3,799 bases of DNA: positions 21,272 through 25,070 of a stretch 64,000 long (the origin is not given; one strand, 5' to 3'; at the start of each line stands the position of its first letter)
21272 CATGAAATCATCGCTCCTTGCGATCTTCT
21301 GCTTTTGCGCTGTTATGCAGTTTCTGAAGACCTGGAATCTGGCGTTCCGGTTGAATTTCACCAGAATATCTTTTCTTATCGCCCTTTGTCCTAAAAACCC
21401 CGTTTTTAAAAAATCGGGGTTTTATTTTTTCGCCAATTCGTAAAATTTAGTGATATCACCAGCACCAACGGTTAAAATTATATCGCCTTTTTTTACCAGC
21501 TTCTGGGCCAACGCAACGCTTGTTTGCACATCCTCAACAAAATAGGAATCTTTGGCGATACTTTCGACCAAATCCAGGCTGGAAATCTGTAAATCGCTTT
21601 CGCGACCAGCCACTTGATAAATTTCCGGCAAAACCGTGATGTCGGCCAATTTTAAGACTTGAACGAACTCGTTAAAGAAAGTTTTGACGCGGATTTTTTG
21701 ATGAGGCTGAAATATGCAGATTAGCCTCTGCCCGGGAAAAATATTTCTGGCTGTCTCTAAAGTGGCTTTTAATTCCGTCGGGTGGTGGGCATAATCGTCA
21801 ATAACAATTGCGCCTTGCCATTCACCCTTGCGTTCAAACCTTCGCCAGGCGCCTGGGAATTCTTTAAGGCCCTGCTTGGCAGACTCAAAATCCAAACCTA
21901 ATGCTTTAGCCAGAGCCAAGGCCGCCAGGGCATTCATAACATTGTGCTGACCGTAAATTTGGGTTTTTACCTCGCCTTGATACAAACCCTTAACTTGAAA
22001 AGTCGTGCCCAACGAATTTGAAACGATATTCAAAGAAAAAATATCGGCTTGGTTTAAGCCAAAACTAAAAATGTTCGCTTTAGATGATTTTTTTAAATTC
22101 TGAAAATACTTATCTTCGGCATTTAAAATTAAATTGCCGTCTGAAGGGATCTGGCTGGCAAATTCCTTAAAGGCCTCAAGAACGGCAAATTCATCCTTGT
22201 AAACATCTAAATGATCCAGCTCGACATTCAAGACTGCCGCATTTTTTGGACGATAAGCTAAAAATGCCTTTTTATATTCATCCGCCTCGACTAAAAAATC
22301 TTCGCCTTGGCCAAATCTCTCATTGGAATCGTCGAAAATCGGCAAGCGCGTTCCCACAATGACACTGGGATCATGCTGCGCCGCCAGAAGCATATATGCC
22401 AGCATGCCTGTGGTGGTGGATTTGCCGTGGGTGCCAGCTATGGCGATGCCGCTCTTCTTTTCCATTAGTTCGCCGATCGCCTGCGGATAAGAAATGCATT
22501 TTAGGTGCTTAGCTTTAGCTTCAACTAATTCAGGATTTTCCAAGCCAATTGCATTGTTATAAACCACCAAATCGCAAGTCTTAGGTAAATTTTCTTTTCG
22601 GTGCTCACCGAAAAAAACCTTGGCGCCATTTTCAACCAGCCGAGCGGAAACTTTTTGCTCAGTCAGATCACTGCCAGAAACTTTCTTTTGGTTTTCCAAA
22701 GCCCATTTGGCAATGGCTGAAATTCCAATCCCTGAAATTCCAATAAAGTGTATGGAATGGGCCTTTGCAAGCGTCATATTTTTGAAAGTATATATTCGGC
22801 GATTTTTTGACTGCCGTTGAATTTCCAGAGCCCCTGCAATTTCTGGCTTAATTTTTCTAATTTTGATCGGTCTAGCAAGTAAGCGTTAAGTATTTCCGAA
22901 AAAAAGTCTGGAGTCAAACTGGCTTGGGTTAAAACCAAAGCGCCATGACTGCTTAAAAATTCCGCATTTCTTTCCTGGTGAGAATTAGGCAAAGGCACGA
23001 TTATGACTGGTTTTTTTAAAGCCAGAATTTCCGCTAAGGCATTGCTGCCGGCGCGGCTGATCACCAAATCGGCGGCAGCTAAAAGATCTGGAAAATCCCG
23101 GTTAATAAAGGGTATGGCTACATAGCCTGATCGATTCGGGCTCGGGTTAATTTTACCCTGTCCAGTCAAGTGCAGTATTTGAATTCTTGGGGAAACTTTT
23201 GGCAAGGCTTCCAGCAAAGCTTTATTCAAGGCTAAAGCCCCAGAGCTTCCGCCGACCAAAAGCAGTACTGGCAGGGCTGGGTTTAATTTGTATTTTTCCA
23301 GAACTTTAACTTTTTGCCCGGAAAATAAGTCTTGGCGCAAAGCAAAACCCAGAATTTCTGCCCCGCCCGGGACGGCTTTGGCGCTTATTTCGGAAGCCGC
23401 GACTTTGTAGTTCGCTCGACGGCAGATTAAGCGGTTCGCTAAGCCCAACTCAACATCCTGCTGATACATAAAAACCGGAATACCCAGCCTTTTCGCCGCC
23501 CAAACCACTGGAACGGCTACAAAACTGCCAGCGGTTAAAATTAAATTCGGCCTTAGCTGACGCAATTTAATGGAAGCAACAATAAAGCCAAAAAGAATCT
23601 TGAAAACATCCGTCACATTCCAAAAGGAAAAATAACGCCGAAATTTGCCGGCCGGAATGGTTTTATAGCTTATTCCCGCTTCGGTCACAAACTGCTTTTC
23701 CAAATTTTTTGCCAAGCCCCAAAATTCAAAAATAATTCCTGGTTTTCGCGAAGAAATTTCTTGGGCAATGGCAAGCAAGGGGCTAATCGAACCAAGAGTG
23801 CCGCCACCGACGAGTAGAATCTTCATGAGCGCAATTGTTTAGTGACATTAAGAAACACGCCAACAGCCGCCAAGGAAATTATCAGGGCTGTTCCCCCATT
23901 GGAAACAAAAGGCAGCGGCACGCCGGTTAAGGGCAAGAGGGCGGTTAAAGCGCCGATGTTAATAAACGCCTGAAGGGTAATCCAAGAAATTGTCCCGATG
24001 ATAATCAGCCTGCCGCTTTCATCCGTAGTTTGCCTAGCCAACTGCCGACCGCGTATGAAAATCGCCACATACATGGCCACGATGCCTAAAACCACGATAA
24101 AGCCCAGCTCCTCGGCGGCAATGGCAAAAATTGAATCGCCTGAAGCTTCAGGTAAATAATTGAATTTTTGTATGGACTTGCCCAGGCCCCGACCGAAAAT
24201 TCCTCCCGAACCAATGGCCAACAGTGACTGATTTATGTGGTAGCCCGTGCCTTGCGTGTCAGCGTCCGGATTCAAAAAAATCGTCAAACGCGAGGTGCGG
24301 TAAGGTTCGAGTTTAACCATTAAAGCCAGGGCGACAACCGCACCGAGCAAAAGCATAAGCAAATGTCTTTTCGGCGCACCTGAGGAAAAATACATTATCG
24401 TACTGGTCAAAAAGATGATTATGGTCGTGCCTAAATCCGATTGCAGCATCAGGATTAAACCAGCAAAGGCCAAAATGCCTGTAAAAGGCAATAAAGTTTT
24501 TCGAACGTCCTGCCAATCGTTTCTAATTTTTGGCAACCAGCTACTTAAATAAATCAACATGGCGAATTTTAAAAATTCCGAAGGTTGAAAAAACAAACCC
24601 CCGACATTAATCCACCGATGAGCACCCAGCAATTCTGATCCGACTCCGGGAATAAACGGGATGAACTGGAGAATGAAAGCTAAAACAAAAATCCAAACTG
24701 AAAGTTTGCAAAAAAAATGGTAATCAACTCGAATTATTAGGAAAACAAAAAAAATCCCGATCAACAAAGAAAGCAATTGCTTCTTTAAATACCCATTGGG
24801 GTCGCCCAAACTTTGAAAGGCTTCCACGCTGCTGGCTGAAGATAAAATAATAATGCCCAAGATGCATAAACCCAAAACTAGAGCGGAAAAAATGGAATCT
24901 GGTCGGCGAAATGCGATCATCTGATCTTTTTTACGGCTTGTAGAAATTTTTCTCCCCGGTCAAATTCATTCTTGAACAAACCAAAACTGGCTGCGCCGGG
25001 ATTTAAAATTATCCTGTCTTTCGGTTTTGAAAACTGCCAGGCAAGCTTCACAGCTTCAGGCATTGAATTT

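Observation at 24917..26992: PgeF/YfiH peptidoglycan-editing domain translationally fused to MurD inside the dcw cluster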

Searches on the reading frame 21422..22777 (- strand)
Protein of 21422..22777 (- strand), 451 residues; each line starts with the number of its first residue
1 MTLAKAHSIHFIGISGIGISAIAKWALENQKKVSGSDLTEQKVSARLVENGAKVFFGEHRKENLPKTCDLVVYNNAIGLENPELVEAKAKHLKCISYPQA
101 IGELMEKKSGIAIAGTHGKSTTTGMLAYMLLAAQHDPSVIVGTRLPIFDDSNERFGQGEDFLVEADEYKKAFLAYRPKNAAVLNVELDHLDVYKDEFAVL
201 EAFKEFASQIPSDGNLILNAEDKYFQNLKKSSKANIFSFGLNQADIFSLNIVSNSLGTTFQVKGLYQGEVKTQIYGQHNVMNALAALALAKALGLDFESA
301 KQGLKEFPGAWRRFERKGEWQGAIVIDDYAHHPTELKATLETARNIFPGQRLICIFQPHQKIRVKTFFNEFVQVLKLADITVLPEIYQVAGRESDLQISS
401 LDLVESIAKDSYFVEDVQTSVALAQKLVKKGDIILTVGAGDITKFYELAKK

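Call 3: search_protein_families(library=pfam, proteins=[window:21422-22777:-], max_evalue=0.01)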
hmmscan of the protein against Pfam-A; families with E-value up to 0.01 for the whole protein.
window:21422-22777:- (451 aa): 3 families
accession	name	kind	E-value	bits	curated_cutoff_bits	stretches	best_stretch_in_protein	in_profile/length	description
PF08245.18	Mur_ligase_M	-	2.5e-24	86.8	24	1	113-290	1-200/200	Mur ligase middle domain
PF01225.30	Mur_ligase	-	7.1e-22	78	21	1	9-108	2-94/95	Mur ligase family, catalytic domain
PF02875.26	Mur_ligase_C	-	1.1e-20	75.2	28.4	1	312-440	1-127/127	Mur ligase, glutamate ligase domain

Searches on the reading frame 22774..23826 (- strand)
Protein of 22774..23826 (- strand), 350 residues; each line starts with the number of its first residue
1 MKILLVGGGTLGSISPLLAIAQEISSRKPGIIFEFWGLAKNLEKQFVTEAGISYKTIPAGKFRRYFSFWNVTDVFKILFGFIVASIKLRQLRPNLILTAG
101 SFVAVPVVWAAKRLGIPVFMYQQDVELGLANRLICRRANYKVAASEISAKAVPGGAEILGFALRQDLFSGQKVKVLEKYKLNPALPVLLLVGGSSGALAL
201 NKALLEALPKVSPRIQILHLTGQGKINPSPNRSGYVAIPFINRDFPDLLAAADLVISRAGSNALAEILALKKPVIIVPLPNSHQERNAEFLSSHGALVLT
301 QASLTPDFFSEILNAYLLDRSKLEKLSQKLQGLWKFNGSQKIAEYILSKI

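Call 3: search_protein_families(library=pfam, proteins=[window:22774-23826:-], max_evalue=0.01)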
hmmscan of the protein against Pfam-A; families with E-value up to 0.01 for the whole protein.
window:22774-23826:- (350 aa): 3 families
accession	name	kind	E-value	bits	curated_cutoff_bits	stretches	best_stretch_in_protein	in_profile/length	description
PF04101.22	Glyco_tran_28_C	-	8e-26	91.5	22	1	188-330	2-154/166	Glycosyltransferase family 28 C-terminal domain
PF03033.26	Glyco_transf_28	-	2.1e-25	89.8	26.2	1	3-139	1-135/139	Glycosyltransferase family 28 N-terminal domain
PF13528.12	Glyco_trans_1_3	-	0.0024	17.6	25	1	238-296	241-300/322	Glycosyl transferase family 1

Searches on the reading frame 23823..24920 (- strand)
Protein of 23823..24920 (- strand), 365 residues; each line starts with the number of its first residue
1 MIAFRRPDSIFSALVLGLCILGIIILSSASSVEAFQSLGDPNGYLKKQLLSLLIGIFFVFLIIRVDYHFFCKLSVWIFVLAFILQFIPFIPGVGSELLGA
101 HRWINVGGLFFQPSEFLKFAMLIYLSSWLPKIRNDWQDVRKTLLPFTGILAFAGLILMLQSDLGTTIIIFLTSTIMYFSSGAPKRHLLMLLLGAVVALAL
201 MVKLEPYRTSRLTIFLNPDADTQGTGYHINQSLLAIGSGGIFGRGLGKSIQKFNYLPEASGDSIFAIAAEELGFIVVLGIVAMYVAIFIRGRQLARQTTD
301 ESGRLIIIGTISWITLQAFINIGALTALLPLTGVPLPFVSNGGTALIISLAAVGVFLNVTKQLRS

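Call 3: search_protein_families(library=pfam, proteins=[window:23823-24920:-], max_evalue=0.01)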
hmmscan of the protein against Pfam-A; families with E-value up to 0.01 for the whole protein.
window:23823-24920:- (365 aa): 2 families
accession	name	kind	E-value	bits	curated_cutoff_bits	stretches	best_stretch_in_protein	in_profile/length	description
PF01098.24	FTSW_RODA_SPOVE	-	3.8e-94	316.1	26.4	1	14-364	6-355/356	Cell cycle protein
PF20479.3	TMEM128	-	0.0034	18.3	23.9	1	75-158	11-94/124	TMEM128 protein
